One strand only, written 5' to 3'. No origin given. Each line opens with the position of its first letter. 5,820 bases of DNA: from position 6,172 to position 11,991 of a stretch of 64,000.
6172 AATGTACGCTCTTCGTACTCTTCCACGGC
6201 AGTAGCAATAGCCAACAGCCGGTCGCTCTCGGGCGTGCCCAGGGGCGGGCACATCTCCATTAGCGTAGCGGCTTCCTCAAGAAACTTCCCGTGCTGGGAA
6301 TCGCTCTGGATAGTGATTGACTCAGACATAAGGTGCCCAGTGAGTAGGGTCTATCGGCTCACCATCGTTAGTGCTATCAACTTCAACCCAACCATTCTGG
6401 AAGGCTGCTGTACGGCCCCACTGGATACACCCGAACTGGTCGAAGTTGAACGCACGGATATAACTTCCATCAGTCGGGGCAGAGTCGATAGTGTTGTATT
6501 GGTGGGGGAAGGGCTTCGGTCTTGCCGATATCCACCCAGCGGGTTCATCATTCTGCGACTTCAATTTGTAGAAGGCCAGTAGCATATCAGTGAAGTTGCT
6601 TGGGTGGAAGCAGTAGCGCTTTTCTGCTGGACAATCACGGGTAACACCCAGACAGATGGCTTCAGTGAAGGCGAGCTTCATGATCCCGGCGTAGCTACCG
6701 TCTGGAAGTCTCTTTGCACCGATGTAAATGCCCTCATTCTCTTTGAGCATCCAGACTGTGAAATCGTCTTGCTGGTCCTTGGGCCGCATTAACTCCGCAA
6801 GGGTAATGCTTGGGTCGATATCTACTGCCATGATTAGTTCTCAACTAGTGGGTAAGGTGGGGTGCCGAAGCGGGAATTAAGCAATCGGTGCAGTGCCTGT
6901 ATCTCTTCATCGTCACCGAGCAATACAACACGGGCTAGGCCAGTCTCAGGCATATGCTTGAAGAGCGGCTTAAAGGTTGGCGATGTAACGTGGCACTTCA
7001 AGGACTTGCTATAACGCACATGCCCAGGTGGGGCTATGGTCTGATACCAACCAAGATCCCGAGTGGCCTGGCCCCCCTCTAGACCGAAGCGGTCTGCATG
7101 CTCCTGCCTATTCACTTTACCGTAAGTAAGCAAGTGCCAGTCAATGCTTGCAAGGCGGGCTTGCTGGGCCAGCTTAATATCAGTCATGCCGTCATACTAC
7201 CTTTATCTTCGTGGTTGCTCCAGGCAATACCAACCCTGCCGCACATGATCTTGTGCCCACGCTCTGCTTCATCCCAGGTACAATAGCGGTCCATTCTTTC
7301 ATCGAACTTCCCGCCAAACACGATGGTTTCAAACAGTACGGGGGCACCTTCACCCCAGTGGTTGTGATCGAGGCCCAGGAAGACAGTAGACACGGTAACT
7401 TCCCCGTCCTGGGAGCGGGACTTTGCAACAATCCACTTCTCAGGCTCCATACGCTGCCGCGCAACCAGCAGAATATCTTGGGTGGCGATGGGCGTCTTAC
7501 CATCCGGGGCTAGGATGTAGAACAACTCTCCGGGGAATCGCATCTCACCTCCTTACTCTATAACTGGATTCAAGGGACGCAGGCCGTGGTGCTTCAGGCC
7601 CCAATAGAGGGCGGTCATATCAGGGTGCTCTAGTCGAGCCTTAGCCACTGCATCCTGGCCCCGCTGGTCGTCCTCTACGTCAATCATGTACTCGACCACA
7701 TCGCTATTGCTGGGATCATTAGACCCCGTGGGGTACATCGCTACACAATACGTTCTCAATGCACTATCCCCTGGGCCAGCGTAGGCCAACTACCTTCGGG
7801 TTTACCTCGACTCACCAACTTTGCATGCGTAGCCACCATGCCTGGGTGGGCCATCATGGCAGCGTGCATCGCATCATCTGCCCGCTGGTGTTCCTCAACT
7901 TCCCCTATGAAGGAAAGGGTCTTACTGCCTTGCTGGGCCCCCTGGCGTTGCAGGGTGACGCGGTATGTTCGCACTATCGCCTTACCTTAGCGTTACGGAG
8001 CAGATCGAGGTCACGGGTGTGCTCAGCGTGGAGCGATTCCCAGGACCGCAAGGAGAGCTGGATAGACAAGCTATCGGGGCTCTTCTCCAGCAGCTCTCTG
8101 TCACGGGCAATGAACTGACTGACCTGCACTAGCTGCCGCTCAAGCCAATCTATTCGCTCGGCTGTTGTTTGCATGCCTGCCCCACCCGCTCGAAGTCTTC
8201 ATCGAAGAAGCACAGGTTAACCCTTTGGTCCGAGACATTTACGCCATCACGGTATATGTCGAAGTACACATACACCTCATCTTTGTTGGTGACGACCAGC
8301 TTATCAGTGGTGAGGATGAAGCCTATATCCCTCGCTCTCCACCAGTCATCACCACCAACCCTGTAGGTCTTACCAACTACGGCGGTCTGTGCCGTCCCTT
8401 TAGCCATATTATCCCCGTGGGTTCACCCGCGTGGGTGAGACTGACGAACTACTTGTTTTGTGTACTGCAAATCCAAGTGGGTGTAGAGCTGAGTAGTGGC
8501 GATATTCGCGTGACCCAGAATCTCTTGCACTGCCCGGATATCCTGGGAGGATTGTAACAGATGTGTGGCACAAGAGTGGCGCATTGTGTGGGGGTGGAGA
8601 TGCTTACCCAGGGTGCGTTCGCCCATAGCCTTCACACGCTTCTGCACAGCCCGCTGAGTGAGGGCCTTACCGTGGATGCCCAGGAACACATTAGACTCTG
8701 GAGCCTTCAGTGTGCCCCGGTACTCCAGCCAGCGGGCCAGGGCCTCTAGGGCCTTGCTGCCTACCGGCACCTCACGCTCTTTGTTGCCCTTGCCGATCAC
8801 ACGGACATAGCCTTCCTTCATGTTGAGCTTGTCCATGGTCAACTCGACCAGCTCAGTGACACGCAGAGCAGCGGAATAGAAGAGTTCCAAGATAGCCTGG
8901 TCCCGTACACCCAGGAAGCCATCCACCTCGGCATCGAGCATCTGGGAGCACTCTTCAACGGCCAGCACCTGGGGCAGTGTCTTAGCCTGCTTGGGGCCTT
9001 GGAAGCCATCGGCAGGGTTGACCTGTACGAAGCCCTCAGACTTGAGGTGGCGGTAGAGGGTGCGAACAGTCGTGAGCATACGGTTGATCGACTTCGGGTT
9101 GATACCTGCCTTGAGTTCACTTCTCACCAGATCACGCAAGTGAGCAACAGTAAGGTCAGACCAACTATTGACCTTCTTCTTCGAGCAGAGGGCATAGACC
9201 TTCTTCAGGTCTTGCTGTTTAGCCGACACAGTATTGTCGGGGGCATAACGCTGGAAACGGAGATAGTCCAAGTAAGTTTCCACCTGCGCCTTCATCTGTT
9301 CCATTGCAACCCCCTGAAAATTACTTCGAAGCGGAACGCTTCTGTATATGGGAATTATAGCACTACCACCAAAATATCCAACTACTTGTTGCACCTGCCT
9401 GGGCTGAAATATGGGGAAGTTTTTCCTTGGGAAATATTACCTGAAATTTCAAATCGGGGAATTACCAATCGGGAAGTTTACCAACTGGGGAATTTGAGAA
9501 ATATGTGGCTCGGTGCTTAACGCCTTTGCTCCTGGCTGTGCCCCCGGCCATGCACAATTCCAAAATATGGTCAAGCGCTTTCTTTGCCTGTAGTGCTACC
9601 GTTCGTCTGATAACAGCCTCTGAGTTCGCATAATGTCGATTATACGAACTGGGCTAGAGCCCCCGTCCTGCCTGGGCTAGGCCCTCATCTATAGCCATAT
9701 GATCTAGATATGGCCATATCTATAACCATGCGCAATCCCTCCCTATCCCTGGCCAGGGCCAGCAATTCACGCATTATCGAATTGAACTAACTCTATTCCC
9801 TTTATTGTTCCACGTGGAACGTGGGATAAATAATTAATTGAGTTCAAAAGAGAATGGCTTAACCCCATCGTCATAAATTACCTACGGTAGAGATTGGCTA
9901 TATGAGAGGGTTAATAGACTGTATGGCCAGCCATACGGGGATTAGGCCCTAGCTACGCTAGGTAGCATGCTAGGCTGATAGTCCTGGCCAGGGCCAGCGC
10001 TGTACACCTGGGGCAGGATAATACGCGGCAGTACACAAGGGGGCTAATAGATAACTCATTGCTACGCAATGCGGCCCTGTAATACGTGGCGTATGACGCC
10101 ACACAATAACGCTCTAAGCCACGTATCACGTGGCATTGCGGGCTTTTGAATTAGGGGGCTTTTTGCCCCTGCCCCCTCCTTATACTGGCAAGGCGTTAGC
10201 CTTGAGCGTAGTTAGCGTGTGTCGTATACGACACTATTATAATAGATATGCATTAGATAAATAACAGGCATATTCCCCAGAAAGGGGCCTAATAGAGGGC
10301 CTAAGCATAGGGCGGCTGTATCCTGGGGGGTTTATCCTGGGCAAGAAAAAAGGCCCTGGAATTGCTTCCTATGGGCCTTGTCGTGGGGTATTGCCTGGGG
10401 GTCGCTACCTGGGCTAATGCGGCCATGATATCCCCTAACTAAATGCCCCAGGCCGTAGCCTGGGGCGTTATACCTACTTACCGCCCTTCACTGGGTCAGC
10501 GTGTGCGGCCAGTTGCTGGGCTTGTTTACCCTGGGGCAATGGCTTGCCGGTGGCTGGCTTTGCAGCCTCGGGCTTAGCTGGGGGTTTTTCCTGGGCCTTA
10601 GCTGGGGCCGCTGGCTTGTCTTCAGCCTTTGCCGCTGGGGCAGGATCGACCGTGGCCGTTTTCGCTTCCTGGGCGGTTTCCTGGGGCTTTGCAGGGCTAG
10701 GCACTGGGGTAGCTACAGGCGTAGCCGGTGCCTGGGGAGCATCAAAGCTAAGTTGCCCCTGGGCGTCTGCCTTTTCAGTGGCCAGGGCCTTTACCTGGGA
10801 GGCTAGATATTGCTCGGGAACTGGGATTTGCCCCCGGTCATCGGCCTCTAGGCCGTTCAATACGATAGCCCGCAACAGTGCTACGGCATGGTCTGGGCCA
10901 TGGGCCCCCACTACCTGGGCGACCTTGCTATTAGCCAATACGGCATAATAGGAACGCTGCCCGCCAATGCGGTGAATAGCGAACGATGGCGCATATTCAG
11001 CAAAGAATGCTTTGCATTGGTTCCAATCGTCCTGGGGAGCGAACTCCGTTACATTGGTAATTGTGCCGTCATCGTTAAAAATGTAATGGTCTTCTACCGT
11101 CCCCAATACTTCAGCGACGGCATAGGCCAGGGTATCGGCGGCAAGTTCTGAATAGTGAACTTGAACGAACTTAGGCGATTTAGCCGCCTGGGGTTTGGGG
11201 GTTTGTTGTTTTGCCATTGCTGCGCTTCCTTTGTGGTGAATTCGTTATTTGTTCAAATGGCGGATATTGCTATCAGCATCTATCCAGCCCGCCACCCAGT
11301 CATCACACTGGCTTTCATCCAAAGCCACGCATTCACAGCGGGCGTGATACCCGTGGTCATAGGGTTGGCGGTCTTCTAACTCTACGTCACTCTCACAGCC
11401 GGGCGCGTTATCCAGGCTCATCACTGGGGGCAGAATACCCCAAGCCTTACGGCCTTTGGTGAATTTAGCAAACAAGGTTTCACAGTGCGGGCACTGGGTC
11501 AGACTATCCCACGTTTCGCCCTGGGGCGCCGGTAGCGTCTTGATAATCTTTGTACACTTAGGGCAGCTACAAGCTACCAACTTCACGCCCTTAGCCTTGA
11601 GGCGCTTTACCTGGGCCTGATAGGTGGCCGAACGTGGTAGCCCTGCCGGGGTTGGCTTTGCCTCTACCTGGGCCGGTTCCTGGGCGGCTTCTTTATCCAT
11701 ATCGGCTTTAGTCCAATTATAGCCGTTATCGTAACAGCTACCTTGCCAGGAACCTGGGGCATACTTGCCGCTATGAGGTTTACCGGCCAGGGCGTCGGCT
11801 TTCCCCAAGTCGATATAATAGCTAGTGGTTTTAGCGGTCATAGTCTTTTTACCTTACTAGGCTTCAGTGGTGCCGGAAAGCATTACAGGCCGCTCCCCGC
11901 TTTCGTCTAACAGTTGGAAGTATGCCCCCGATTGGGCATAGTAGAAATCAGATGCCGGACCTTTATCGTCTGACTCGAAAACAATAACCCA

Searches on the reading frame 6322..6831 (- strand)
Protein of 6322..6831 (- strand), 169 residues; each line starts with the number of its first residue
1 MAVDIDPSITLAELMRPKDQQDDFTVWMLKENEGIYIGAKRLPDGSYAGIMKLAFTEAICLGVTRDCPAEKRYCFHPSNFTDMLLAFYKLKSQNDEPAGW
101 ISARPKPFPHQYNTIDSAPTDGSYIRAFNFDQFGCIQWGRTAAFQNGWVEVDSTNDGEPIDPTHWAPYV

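Call 120: search_protein_families(library=phrogs, proteins=[window:6322-6831:-], max_evalue=0.001)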
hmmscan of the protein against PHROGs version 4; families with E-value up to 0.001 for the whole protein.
window:6322-6831:- (169 aa): 1 family
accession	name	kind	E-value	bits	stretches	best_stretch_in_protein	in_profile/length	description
phrog_24748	-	unknown function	3.4e-08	34.6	1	33-97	22-84/115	-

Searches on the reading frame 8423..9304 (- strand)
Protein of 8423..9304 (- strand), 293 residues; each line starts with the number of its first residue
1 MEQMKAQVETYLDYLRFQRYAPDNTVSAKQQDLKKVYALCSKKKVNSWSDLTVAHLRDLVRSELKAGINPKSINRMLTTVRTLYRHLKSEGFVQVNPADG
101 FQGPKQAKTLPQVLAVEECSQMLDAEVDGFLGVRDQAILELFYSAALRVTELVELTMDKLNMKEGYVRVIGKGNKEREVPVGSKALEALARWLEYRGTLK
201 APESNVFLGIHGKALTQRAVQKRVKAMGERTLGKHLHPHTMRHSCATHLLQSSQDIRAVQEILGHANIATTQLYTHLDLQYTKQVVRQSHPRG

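Call 40: search_protein_families(library=phrogs, proteins=[window:8423-9304:-], max_evalue=0.001)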
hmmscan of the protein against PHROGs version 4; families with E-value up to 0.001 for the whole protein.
window:8423-9304:- (293 aa): 5 families
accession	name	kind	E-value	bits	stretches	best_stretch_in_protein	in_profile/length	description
phrog_1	-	integration and excision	9.2e-46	158.3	1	11-287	173-445/611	integrase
phrog_216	-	integration and excision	3.7e-35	122.5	1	70-286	12-233/301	integrase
phrog_7685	-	integration and excision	9.1e-11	42.7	1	174-283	126-229/240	integrase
phrog_7269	-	integration and excision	4.1e-09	37.2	1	231-286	23-78/89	integrase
phrog_23271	-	unknown function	0.00095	20.1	0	234-275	7-48/67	-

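Call 41: search_protein_families(library=ncbifam, proteins=[window:8423-9304:-], max_evalue=0.01)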
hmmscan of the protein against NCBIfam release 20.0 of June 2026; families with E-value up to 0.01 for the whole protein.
window:8423-9304:- (293 aa): 10 families
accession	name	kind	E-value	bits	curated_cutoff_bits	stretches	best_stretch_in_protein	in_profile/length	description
TIGR02224.1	recomb_XerC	equivalog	6.1e-89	298.3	335.15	1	10-292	2-292/295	tyrosine recombinase XerC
TIGR02225.1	recomb_XerD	equivalog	3e-78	263.1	329.6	1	10-292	2-289/290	site-specific tyrosine recombinase XerD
NF001399.0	PRK00283.1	subfamily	6.4e-78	262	279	1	2-293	3-299/300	tyrosine recombinase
NF040815.2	recomb_XerA_Arch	equivalog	2.9e-53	181.1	220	1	9-285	1-262/263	site-specific tyrosine recombinase/integron integrase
NF002331.0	PRK01287.1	subfamily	3.3e-46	157.9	371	1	3-291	25-326/365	site-specific tyrosine recombinase XerC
NF003462.0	PRK05084.1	equivalog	4.4e-32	111.2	267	1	134-288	196-355/360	tyrosine recombinase XerS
TIGR02249.1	integrase_gron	subfamily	1.1e-30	107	265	2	215-282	237-305/315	integron integrase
NF007371.0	PRK09871.1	subfamily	3.3e-19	69.2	222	1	114-276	7-173/198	tyrosine-type DNA invertase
NF011946.0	PRK15417.1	equivalog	6.2e-18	65.1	435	2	217-277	258-315/337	integron integrase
NF007370.0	PRK09870.1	subfamily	1.6e-17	63.8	221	1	113-276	12-178/200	tyrosine-type DNA invertase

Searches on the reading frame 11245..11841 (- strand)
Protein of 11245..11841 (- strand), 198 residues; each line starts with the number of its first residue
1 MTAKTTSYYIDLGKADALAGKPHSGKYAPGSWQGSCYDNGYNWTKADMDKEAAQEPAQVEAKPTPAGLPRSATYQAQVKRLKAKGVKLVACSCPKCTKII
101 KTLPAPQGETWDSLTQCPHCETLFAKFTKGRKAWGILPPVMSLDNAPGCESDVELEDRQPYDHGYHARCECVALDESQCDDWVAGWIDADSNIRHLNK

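Call 40: search_protein_families(library=phrogs, proteins=[window:11245-11841:-], max_evalue=0.001)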
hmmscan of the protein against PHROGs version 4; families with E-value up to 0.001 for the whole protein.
window:11245-11841:- (198 aa): 1 family
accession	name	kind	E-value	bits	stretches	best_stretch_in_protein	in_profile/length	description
phrog_3786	-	unknown function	1.1e-13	52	1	71-130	14-74/86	-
